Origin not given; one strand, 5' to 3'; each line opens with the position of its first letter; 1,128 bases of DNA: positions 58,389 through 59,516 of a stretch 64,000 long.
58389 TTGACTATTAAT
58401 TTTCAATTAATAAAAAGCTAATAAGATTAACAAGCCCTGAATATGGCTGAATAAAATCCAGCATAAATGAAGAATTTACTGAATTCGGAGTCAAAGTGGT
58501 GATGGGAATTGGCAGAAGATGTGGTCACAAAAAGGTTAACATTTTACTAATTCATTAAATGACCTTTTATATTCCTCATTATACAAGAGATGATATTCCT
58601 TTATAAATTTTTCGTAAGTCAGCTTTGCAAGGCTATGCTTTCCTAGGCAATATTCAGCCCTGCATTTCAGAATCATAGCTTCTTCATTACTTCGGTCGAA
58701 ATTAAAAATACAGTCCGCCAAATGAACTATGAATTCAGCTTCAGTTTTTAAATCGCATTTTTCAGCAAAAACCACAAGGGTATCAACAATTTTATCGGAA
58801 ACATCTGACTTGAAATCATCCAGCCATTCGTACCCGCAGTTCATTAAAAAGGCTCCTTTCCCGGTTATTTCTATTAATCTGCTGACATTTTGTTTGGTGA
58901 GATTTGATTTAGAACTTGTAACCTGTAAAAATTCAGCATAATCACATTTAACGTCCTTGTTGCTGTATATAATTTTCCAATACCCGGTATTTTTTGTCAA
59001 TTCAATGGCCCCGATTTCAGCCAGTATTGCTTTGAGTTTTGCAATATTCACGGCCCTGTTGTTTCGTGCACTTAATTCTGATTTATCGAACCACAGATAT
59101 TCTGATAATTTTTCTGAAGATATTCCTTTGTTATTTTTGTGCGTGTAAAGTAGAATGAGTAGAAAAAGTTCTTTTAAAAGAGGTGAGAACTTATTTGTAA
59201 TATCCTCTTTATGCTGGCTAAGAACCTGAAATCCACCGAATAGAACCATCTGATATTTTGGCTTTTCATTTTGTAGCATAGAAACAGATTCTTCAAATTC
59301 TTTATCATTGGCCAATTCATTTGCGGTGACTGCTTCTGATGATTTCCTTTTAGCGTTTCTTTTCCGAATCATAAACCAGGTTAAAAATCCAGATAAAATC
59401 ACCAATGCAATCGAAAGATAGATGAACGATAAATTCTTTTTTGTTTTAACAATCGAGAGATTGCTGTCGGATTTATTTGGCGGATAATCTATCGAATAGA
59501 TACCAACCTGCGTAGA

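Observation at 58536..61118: Reversed-topology membrane-bound SARP/BTAD-like regulator with LamG and Kelch sensor as the sole regulator of a 61-kb PUL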

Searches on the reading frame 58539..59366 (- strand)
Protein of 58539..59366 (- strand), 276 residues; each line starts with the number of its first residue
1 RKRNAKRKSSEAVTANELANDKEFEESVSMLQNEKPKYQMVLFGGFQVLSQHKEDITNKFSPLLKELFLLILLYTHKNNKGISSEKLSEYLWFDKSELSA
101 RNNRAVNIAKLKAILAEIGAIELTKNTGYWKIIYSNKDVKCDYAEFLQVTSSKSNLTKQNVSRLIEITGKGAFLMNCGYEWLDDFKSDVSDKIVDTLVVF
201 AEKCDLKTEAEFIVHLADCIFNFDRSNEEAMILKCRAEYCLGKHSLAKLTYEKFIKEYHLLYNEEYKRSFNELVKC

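Call 7: search_solved_structures(query=window:58539-59366:-, max_evalue=10, show_alignments=3)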
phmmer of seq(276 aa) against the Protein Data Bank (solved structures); distinct sequences matched with E-value up to 10: 2.
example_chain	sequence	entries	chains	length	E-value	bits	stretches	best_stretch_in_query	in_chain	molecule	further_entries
3n5l_A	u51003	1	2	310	0.61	12.7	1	90-149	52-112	Binding protein component of ABC phosphonate transporter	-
8qjk_A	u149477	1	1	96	1.2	11.7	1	141-189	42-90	csx23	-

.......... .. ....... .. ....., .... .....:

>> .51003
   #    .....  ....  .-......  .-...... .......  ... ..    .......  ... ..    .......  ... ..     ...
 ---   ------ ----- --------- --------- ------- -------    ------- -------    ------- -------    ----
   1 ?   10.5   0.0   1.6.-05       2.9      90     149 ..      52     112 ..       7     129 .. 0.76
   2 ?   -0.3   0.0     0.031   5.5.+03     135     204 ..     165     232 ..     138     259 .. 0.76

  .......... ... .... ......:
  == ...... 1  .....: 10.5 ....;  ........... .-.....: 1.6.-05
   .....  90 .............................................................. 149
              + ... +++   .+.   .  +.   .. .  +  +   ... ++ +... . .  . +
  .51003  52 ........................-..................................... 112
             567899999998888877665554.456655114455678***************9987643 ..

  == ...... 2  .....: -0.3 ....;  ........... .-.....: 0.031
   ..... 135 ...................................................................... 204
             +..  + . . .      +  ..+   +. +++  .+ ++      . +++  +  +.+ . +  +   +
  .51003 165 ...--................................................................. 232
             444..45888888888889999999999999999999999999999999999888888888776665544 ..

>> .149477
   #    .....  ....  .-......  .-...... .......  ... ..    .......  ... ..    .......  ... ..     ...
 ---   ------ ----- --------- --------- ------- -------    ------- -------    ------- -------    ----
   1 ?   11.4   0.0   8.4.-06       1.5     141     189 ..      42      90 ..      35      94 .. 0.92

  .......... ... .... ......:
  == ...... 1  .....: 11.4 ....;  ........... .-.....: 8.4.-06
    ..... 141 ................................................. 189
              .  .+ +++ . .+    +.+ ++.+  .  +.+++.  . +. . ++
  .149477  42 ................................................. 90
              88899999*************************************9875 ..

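Call 8: search_protein_families(library=pfam, proteins=[window:58539-59366:-], max_evalue=10)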
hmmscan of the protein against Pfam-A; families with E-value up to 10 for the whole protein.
seq(276 aa): 0 families

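Call 16: search_solved_structures(query=A1, max_evalue=10, show_alignments=3)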
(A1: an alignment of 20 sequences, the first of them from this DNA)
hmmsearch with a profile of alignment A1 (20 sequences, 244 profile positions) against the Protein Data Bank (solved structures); distinct sequences matched with E-value up to 10: 0.

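Call 23: predict_structure(alignment_id=A1)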
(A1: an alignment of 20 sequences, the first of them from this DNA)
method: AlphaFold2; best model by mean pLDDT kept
length: 242 residues; sequences in the alignment: 20
mean_pLDDT: 92.4   pTM: 0.84
mean pLDDT of the five models: 92.4, 92.3, 91.4, 90.4, 90.4
residues with pLDDT >= 90: 209; 70-90: 30; 50-70: 3; < 50: 0
segments of 3 or more residues with pLDDT < 50: none
pLDDT, mean of each block of 10 residues (from residue 1): 85 94 96 97 93 94 95 97 92 91 91 89 91 89 91 92 92 94 91 94 95 96 93 91 65
secondary structure, 60 per line:
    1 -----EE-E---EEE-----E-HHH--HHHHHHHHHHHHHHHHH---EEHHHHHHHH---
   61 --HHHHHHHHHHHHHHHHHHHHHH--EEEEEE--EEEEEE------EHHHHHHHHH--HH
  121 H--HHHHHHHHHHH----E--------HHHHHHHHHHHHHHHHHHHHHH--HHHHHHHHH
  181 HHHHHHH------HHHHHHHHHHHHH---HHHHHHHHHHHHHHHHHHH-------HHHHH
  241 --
elements in order: E13-15 H28-44 H50-57 H63-84 E87-92 E95-100 H108-116 H124-134 H148-169 H172-187 H194-206 H210-228 H236-240

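Call 26: fold_search(model_id=the predicted structure, library=pdb)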
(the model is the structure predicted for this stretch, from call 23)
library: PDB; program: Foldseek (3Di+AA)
matches with E <= 10: 742; with E <= 0.001: 6
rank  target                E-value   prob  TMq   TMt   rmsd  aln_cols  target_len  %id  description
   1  2fez                  2.0e-06  1.00  0.70  0.49   4.7       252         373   13  Mycobacterium tuberculosis EmbR (released 2006-01-24)
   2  2ff4_A                1.1e-05  1.00  0.68  0.46   4.8       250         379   14  Mycobacterium tuberculosis EmbR in complex with low affinity phosphopeptide (released 2006-01-24)
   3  2ff4_B                2.0e-05  1.00  0.69  0.48   4.6       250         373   14  Mycobacterium tuberculosis EmbR in complex with low affinity phosphopeptide (released 2006-01-24)
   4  8k60_J                5.7e-05  1.00  0.65  0.64   4.9       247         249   12  Cryo-EM structure of Streptomyces coelicolor transcription initiation complex with the global transcription factor Afs (released 2024-07-31)
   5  8k60_I                6.1e-05  1.00  0.59  0.58   5.7       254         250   12  Cryo-EM structure of Streptomyces coelicolor transcription initiation complex with the global transcription factor Afs (released 2024-07-31)
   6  8hvr_I                9.7e-05  1.00  0.66  0.64   4.9       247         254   14  Cryo-EM structure of AfsR-dependent transcription activation complex with afsS promoter (released 2023-12-27)
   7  3w6k_B                1.9e-01  0.98  0.24  0.64   4.7        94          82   16  Crystal structure of dimer of ScpB N-terminal domain complexed with ScpA peptide (released 2013-04-24)
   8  5omp                  2.1e-01  0.93  0.34  0.22   7.9       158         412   15  Human FKBP5 protein (released 2017-11-08)
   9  8ffv_D                2.2e-01  0.93  0.35  0.23   8.1       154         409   12  Cryo-EM structure of the GR-Hsp90-FKBP52 complex (released 2023-11-01)
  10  8qxd_N                2.5e-01  0.28  0.23  0.09  14.7       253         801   10  Cryo-EM structure of the cross-exon pre-B complex (released 2024-05-22)
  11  3vtx_B                2.7e-01  0.51  0.28  0.36  13.2       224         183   13  Crystal structure of MamA protein (released 2012-10-31)
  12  3w6j_B                2.9e-01  0.92  0.25  0.35   6.4       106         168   15  Crystal structure of ScpAB core complex (released 2013-04-24)
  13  3w6k_F                3.0e-01  0.97  0.24  0.63   4.6        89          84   19  Crystal structure of dimer of ScpB N-terminal domain complexed with ScpA peptide (released 2013-04-24)
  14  3w6k_E                3.2e-01  0.97  0.24  0.63   4.5        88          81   17  Crystal structure of dimer of ScpB N-terminal domain complexed with ScpA peptide (released 2013-04-24)
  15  1t6s_A                3.4e-01  0.90  0.25  0.36   8.6       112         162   12  Crystal structure of a conserved hypothetical protein from Chlorobium tepidum (released 2004-12-07)
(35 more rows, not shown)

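Call 43: search_protein_representatives(alignment_id=A1)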
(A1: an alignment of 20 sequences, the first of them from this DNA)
Query: 20 sequences, 244 profile positions. Proteins with E-value up to 0.001 (for the whole library): 1414; up to 1e-10: 1191; up to 1e-30: 703. The best 150 are listed.
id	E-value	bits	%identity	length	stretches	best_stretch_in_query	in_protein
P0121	1.0e-111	388.6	-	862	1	2-241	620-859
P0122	7.4e-110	382.5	-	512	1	3-242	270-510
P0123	1.2e-109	381.8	-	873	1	3-240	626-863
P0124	8.7e-109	379.0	-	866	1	3-241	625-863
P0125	2.4e-101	354.6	-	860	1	2-239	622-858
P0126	1.3e-100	352.2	-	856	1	3-240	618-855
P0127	1.4e-100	352.1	-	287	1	4-240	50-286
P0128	1.5e-98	345.5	-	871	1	5-241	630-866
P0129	6.3e-97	340.1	-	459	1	4-241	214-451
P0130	1.0e-96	339.5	-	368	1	6-242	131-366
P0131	2.5e-96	338.2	-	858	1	4-241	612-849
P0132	3.2e-96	337.8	-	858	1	2-241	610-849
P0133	1.2e-94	332.6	-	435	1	4-242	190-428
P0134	3.5e-90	318.0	-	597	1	4-240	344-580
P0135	3.2e-89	314.9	-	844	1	5-242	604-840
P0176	8.4e-79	280.8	-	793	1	5-241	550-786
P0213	7.6e-70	251.5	-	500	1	6-239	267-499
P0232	2.3e-67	243.3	-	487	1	6-242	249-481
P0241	4.3e-66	239.2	-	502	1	5-239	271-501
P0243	8.1e-66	238.3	-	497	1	6-242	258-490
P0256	3.4e-64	233.0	-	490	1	5-242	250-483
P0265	3.3e-63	229.7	-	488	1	8-242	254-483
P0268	2.1e-62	227.1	-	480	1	5-240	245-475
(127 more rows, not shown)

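Call 57: list_cluster_members(proteins=[P0232, P0256, P0265, P0243, P0241, P0213, P0268, P0121, P0131])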
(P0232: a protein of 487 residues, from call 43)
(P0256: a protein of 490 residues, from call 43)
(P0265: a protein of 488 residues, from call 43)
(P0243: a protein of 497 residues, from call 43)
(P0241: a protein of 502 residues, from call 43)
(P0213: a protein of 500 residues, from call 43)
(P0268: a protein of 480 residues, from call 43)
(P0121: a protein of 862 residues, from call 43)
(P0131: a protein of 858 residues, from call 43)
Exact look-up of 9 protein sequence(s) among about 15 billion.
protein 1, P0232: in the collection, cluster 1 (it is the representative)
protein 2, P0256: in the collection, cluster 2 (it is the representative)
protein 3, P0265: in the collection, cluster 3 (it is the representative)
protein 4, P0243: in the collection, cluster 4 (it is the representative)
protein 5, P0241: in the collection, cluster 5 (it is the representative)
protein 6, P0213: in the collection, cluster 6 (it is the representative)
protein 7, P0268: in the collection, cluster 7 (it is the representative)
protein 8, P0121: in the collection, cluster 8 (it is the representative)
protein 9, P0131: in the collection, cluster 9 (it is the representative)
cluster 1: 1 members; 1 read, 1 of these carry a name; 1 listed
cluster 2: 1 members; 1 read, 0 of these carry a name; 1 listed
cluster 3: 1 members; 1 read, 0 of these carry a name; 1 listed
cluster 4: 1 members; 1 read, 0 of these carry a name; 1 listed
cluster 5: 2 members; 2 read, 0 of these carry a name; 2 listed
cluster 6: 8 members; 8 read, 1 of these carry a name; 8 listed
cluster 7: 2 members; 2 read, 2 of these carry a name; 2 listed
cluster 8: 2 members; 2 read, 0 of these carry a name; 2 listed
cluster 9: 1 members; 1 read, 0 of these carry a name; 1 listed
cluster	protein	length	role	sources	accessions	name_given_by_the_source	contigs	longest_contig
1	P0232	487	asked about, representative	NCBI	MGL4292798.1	MAG: AfsR/SARP family transcriptional regulator [Bacteroidales bacterium]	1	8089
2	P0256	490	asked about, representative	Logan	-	-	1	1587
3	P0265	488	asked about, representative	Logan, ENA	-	-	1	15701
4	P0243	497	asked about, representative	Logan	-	-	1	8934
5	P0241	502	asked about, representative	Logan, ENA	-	-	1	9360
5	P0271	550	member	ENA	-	-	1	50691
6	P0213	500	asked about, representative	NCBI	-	-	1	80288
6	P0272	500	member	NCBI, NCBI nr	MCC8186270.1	MAG: hypothetical protein LIP08_01835 [Bacteroides sp.] | hypothetical protein [Bacteroides sp.]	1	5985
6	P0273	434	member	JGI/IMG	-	-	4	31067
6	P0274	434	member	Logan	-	-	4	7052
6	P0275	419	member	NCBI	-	-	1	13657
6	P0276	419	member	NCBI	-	-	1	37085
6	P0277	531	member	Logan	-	-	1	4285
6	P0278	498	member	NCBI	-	-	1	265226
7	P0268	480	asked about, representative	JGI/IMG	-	DNA-binding SARP family transcriptional activator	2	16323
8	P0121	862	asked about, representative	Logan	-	-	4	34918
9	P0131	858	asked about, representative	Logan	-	-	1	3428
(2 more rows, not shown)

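Call 59: find_encoding_contigs(protein=P0213, flank=10000, max_places=3)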
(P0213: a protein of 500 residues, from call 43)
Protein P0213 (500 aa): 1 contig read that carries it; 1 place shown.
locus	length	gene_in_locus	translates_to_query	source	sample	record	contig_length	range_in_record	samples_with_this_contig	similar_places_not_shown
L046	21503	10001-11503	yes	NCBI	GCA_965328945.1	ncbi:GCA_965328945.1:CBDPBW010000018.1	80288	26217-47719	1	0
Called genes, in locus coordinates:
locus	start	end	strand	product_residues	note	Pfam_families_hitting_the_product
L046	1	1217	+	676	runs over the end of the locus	PF12799:LRR_4 (faint), PF13855:LRR_8 (faint), PF23952:LRR_EndoS (faint)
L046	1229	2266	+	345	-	PF03606:DcuC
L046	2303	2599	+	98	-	PF03606:DcuC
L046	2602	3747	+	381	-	PF01979:Amidohydro_1, PF07969:Amidohydro_3 (weak)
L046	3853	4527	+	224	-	PF07396:Porin_O_P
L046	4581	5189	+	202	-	-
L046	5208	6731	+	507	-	PF00246:Peptidase_M14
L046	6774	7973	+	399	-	-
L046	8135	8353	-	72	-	-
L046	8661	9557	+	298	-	-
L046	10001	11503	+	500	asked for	-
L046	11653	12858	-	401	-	PF13412:HTH_24, PF00480:ROK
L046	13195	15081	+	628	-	PF12831:FAD_oxidored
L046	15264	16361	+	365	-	PF14488:DUF4434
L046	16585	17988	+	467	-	PF00083:Sugar_tr, PF07690:MFS_1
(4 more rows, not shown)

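Call 79: search_protein_families(library=pfam, proteins=[P0232, P0256, P0265, P0243, P0241, P0213, P0268, P0131, P0176], max_evalue=1)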
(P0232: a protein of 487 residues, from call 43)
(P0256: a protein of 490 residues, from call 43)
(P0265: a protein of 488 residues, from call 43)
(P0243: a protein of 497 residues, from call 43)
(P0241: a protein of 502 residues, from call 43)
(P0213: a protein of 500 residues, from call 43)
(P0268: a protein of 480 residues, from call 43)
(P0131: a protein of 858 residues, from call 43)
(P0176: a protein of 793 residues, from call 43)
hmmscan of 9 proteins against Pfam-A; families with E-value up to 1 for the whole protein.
P0232 (487 aa): 0 families

P0256 (490 aa): 0 families

P0265 (488 aa): 1 family
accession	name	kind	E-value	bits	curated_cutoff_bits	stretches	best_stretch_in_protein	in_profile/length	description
PF17696.6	ALN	-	0.49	11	25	1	193-220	40-66/68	Another-regulin-like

P0243 (497 aa): 2 families
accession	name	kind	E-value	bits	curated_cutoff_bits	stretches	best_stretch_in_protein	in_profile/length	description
PF14316.11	DUF4381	-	0.016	15.9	27.2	1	198-230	20-54/145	Domain of unknown function (DUF4381)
PF08547.18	CIA30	-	0.15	12.5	24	1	59-94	58-93/157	Complex I intermediate-associated protein 30 (CIA30)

P0241 (502 aa): 1 family
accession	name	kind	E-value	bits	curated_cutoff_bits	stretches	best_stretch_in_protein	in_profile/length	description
PF00486.34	Trans_reg_C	-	0.053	14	26.2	1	301-348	14-60/77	Transcriptional regulatory protein, C terminal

P0213 (500 aa): 2 families
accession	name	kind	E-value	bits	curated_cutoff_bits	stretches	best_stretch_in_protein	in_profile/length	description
PF21550.3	MTIP_N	-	0.028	15.2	27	0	131-167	7-43/71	Myosin A tail domain interacting protein, N-terminal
PF11669.13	WBP-1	-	0.2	12.8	28.1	1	206-243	20-56/102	WW domain-binding protein 1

P0268 (480 aa): 1 family
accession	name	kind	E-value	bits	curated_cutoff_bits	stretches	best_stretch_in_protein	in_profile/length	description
PF00486.34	Trans_reg_C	-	0.041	14.4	26.2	1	275-326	14-64/77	Transcriptional regulatory protein, C terminal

P0131 (858 aa): 9 families
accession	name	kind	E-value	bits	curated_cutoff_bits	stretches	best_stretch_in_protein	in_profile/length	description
PF24681.1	Kelch_KLHDC2_KLHL20_DRC7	-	3.9e-10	39.8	50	1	306-429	78-190/221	KLHDC2/KLHL20/DRC7 Kelch-repeats domain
PF24981.1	Beta-prop_ATRN-LZTR1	-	6.5e-09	35.9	50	1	261-431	15-193/289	Attractin/LZTR1 beta-propeller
PF13964.12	Kelch_6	-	4.3e-07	30.2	25.3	1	341-374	9-43/50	Kelch motif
PF01344.31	Kelch_1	-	3.1e-06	27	20.1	1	342-374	10-42/46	Kelch motif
PF13415.12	Kelch_3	-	2e-05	25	22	1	344-388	2-43/48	Galactose oxidase, central domain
PF13418.12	Kelch_4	-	0.00033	21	21.6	1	394-430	12-41/49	Galactose oxidase, central domain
PF10292.15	7TM_GPCR_Srab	-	0.0011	18.5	21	1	548-607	178-238/324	Serpentine type 7TM GPCR receptor class ab chemoreceptor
PF23880.1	DUF7233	-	0.0046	17.3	24.4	1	126-197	5-74/97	Domain of unknown function (DUF7233)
PF25210.1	Kelch_FKB95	-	0.0051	16.9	70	1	302-399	53-146/268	FKB95, Kelch-repeats domain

P0176 (793 aa): 7 families
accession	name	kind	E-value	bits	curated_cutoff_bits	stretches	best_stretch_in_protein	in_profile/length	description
PF24981.1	Beta-prop_ATRN-LZTR1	-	1.4e-07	31.6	50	1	250-376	69-198/289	Attractin/LZTR1 beta-propeller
PF24681.1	Kelch_KLHDC2_KLHL20_DRC7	-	5.9e-07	29.5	50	1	276-383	105-204/221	KLHDC2/KLHL20/DRC7 Kelch-repeats domain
PF13964.12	Kelch_6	-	1.5e-06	28.4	25.3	1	280-314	8-42/50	Kelch motif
PF13418.12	Kelch_4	-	0.00037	20.8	21.6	0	280-313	8-42/49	Galactose oxidase, central domain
PF07646.21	Kelch_2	-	0.00058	20.2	21.3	1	280-316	7-45/48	Kelch motif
PF01344.31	Kelch_1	-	0.001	19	20.1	1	282-316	9-43/46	Kelch motif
PF14093.11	DUF4271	-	0.51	10.6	29.7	1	469-522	126-180/206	Domain of unknown function (DUF4271)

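Call 84: find_homologous_proteins(query=P0213, max_evalue=1e-10)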
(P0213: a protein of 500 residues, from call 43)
Query P0213 (500 aa): 342 proteins with E <= 1e-10 among 8000 candidates; the best 120 are listed.
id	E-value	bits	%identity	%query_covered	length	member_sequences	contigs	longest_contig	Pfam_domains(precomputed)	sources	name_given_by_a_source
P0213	0.0e+0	1136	100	100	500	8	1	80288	-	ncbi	-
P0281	8.4e-173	594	57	94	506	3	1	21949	-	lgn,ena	-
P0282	4.9e-172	591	56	95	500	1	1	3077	-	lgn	-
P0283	2.0e-171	589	56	94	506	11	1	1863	-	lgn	-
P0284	3.6e-170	585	59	91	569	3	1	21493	-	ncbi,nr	ncbi:MAG: hypothetical protein LUE93_14380 [Bacteroides sp.]|nr:hypothetical protein [Bacteroides sp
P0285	8.3e-170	584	55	95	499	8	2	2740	-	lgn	-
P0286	1.4e-169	583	54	94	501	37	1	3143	-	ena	-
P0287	2.8e-169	582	56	94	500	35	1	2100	-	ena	-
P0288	1.3e-166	573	56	91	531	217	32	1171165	-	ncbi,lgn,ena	-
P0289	6.3e-166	571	54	95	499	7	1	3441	-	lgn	-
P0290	2.0e-153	530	55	91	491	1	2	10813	-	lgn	-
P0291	4.8e-150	519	54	94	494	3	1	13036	-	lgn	-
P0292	2.4e-149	516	54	93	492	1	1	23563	-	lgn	-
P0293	5.6e-81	291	35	90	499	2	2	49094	-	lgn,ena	-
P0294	8.4e-81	290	48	55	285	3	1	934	-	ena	-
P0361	4.4e-59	219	39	56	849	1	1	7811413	PF24681.2,PF13415.13,PF24981.2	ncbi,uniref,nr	ncbi:Kelch repeat-containing protein [Mucilaginibacter ginsenosidivorax]|uniref:Galactose oxidase n=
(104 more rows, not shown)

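Call 85: find_encoding_contigs(protein=P0288, flank=10000, max_places=2)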
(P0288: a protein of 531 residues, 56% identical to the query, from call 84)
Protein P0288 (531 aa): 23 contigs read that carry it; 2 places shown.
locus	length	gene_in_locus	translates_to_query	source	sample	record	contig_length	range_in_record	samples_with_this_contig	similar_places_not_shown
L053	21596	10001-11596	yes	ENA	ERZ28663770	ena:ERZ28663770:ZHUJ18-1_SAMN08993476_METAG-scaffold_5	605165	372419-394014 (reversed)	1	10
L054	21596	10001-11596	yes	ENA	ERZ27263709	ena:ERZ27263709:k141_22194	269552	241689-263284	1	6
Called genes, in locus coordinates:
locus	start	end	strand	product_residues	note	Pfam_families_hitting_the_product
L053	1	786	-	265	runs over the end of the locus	PF07610:DUF1573, PF22544:HYDIN_VesB_CFA65-like_Ig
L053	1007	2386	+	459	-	PF13855:LRR_8 (faint), PF12799:LRR_4 (faint)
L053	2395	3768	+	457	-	PF03606:DcuC, PF06808:DctM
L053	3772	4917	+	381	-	PF07969:Amidohydro_3 (weak), PF01979:Amidohydro_1, PF07969:Amidohydro_3 (weak)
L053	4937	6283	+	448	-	PF07396:Porin_O_P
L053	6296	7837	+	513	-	PF00246:Peptidase_M14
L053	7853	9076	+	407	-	-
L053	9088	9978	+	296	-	-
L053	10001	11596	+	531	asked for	-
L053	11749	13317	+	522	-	PF00890:FAD_binding_2, PF01266:DAO (weak), PF07992:Pyr_redox_2 (faint), PF02910:Succ_DH_flav_C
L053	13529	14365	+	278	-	PF02749:QRPTase_N, PF01729:QRPTase_C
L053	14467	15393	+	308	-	PF02445:NadA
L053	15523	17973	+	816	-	PF01588:tRNA_bind, PF03483:B3_4, PF03484:B5, PF17759:tRNA_synthFbeta, PF03147:FDX-ACB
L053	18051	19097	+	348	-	PF04279:IspA (weak), PF00293:NUDIX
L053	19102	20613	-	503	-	-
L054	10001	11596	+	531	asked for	-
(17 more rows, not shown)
